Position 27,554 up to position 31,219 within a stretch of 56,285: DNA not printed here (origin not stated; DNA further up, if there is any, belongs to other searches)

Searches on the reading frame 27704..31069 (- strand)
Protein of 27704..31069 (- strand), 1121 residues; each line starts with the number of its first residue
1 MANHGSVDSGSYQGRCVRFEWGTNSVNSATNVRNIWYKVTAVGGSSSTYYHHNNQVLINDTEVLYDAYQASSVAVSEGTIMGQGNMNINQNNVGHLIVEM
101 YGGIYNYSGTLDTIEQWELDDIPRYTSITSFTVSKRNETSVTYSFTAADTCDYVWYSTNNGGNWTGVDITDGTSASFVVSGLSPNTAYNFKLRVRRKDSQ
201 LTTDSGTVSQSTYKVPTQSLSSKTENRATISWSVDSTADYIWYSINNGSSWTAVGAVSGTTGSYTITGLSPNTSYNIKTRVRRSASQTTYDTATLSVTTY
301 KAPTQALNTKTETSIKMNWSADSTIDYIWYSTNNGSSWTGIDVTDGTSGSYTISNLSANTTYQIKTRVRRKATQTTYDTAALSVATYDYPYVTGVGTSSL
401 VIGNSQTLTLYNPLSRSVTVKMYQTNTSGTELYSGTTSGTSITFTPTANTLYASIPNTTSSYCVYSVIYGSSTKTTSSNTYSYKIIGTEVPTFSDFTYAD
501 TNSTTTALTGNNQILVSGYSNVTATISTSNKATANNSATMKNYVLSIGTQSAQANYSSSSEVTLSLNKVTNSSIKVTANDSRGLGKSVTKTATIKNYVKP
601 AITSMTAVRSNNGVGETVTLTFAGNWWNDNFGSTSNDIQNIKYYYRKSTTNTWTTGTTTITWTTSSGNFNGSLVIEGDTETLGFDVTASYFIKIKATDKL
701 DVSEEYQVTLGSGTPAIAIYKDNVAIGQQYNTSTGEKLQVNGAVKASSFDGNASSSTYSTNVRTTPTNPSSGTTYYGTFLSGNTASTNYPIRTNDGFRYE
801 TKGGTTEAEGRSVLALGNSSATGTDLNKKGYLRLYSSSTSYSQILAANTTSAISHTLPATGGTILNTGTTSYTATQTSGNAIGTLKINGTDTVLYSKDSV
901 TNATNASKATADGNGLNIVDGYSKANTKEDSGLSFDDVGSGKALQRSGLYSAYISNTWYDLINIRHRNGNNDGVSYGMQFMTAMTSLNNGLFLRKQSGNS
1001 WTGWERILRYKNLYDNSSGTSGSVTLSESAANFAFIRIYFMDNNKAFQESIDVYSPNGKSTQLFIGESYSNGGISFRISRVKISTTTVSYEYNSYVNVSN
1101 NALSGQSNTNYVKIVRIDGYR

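Call 33: search_protein_families(library=phrogs, proteins=[window:27704-31069:-], max_evalue=0.001)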
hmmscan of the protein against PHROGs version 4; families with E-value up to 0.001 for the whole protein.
window:27704-31069:- (1121 aa): 1 family
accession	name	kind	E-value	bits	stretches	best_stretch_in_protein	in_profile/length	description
phrog_372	-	tail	8.2e-21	75.4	1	1-872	1-606/743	tail protein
